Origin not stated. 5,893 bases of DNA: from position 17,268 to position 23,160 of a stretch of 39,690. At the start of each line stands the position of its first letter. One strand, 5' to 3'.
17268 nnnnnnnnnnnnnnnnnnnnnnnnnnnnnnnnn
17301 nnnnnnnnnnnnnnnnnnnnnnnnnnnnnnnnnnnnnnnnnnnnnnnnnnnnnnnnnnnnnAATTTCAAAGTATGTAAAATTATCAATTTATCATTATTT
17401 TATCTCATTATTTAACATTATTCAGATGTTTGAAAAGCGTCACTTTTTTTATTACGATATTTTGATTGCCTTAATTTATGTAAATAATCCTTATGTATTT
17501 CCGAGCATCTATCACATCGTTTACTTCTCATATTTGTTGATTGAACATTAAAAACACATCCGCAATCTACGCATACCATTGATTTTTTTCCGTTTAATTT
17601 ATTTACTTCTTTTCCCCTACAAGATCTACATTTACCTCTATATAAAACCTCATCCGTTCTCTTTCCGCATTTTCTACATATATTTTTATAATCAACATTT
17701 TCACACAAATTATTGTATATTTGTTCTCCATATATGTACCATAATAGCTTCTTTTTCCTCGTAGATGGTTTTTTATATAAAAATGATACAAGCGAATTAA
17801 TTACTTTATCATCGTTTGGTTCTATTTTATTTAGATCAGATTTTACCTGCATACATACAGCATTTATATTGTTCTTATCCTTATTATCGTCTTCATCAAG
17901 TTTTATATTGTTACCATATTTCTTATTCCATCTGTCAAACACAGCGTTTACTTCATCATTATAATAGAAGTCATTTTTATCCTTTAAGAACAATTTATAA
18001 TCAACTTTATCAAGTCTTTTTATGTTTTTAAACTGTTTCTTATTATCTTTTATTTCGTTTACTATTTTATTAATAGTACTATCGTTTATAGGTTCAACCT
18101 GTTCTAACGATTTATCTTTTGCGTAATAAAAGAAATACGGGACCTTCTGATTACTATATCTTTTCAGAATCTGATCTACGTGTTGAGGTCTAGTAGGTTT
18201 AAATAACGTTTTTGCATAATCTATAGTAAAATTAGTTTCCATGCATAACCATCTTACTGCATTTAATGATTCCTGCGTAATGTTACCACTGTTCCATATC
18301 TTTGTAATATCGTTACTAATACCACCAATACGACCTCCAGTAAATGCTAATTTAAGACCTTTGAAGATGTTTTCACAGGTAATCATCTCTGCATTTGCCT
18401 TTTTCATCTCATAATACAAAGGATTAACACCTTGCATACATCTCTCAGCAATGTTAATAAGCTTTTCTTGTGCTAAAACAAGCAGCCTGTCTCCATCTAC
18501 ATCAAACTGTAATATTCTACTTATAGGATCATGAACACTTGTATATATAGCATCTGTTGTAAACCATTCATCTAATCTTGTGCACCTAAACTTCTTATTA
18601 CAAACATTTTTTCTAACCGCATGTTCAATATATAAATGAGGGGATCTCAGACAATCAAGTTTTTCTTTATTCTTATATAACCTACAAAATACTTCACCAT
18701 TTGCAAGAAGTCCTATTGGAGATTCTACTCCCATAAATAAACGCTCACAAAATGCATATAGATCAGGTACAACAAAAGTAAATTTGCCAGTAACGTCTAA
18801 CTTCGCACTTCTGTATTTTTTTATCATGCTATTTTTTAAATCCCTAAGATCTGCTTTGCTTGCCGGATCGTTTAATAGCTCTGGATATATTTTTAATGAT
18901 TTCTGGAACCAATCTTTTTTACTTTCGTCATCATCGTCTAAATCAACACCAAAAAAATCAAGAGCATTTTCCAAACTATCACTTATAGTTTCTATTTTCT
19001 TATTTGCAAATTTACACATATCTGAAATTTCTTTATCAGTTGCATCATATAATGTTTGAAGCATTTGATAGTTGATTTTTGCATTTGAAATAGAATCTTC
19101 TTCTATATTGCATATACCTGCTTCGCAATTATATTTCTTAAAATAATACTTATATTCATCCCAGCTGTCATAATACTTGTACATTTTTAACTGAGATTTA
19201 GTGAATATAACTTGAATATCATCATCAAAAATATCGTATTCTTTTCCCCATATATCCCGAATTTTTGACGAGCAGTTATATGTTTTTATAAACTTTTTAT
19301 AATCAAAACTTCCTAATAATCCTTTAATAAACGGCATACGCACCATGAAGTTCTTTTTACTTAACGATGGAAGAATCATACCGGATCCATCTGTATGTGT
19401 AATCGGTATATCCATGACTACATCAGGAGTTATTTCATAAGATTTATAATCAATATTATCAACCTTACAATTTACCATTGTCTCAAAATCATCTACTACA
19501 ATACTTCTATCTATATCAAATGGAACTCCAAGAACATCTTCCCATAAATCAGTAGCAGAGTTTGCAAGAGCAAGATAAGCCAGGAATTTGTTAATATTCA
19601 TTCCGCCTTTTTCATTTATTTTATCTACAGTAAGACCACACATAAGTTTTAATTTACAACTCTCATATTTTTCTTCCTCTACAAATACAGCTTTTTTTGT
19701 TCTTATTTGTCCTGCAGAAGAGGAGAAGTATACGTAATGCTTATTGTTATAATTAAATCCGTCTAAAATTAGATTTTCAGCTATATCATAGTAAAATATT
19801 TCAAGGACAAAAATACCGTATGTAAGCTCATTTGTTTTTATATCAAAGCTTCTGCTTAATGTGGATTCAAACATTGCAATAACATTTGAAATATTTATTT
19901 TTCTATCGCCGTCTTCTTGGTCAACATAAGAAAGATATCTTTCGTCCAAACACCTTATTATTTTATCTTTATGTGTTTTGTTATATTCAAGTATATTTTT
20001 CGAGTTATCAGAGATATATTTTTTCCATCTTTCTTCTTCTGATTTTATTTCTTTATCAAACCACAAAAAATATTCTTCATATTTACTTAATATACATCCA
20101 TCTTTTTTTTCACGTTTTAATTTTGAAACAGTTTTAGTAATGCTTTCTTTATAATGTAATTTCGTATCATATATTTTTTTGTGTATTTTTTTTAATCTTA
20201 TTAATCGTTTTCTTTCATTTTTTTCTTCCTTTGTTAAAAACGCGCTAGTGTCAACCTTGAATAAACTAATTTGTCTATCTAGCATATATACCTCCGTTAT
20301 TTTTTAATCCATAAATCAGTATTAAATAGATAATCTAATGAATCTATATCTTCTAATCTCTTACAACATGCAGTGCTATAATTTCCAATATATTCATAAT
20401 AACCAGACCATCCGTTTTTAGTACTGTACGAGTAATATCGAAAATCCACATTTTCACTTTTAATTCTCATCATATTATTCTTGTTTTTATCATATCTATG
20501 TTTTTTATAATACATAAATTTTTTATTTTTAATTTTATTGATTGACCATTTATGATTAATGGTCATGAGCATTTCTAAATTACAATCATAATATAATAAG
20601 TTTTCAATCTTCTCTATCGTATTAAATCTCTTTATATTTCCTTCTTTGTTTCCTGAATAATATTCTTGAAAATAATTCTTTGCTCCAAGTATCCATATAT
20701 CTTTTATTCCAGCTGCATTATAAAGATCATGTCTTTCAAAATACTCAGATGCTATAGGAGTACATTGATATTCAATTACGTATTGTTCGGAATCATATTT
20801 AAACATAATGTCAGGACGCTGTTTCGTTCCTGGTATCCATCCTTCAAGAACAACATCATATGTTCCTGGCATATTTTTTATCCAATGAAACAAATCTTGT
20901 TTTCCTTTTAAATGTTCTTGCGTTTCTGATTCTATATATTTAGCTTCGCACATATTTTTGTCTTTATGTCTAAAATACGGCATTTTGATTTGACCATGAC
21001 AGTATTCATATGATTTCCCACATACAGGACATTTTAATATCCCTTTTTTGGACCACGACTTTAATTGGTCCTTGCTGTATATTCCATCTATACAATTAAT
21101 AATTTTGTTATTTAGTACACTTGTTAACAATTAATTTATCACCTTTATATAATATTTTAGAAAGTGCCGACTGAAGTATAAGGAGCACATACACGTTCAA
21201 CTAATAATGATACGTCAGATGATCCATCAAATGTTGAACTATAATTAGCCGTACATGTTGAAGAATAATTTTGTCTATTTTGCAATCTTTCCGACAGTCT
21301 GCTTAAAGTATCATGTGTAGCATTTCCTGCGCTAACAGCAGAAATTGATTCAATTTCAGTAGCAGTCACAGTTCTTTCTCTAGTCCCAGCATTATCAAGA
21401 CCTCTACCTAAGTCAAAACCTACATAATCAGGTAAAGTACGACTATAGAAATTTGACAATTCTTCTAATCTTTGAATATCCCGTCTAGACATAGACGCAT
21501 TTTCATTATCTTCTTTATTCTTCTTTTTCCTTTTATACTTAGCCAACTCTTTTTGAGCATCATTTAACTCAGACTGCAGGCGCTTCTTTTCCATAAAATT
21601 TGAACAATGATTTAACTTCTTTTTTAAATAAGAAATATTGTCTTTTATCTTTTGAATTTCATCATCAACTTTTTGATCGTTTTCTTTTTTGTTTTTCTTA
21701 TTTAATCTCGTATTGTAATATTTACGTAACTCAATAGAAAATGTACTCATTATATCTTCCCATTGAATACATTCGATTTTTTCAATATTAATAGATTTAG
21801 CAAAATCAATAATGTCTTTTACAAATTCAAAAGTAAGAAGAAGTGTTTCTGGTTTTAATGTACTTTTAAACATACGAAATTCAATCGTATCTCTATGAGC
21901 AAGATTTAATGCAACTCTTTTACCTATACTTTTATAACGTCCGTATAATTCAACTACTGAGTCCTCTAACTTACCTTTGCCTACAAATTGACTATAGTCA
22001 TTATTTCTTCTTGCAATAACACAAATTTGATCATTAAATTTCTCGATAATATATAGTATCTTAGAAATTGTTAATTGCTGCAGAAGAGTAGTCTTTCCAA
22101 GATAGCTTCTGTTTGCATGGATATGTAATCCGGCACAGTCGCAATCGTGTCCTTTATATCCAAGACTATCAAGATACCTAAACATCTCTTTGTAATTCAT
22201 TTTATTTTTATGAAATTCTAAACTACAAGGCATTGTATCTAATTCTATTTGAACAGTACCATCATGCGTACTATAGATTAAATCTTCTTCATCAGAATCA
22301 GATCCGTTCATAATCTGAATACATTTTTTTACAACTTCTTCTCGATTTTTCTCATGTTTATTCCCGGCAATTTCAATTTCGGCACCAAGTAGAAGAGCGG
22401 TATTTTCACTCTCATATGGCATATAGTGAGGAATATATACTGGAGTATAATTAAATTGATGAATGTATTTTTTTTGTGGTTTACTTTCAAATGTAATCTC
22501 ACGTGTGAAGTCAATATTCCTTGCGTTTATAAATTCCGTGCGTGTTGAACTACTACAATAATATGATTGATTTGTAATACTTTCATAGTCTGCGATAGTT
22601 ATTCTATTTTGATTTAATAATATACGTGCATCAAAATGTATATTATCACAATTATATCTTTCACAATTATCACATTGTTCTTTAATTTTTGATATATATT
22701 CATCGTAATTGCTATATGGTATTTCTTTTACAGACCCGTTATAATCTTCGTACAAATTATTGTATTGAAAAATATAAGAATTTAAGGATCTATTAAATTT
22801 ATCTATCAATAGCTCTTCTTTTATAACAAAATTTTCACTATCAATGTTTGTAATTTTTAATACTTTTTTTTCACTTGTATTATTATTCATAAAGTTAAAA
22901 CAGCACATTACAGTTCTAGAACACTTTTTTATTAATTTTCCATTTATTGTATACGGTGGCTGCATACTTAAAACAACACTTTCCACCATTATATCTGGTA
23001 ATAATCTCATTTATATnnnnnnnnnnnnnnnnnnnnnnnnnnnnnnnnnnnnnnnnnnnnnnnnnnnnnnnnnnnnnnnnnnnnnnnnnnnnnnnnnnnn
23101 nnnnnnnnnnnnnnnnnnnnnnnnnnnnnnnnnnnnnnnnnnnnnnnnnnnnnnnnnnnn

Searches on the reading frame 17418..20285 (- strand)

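Call 36: search_protein_families(library=pfam, proteins=[window:17418-20285:-], max_evalue=0.001)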
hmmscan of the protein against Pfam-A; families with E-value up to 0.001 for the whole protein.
window:17418-20285:- (955 aa): 0 families

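Call 46: search_protein_families(library=phrogs, proteins=[window:17418-20285:-], max_evalue=0.001)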
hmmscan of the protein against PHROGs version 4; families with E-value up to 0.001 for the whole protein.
window:17418-20285:- (955 aa): 3 families
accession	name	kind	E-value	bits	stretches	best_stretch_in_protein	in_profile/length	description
phrog_8308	-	unknown function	2.9e-231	771.4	1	1-882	1-829/847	-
phrog_25339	-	unknown function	7.9e-24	85.1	1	175-549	121-510/558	-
phrog_37506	-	unknown function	2.3e-21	77.5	1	697-890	2-196/214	-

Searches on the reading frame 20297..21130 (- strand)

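Call 36: search_protein_families(library=pfam, proteins=[window:20297-21130:-], max_evalue=0.001)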
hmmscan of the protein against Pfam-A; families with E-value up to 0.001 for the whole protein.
window:20297-21130:- (277 aa): 2 families
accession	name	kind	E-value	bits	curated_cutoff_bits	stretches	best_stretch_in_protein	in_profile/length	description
PF06054.18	CoiA_nuc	-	1.2e-27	97.4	20.3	1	69-210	1-142/158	Competence protein CoiA, nuclease-like domain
PF25164.1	CoiA_N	-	3.1e-06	27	26.3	1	18-63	4-49/50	Competence protein CoiA, N-terminal domain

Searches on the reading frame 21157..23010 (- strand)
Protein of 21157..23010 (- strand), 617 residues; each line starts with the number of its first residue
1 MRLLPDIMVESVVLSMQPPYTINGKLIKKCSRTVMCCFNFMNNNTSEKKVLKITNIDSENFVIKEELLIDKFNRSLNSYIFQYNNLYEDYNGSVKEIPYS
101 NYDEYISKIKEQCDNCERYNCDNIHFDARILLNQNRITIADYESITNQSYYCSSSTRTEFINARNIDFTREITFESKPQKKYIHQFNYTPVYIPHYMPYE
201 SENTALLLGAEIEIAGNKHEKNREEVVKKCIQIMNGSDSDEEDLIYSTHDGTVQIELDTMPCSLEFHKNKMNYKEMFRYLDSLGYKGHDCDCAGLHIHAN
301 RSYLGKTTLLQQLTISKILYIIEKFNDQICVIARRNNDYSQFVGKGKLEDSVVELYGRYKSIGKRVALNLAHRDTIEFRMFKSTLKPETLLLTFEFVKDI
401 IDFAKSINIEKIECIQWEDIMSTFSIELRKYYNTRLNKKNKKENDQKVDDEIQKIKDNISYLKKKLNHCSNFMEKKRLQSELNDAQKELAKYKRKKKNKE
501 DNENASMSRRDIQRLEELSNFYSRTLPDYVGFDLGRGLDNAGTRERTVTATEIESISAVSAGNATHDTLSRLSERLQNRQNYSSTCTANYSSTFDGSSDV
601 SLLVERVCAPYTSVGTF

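Call 36: search_protein_families(library=pfam, proteins=[window:21157-23010:-], max_evalue=0.001)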
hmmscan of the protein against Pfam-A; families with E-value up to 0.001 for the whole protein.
window:21157-23010:- (617 aa): 0 families

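Call 46: search_protein_families(library=phrogs, proteins=[window:21157-23010:-], max_evalue=0.001)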
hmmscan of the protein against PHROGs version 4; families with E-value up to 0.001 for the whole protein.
window:21157-23010:- (617 aa): 2 families
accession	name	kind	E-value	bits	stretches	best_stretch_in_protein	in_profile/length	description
phrog_16683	-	unknown function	5.7e-50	171.5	1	132-444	31-343/368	-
phrog_22302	-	unknown function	2.5e-08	34.1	1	166-409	43-270/453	-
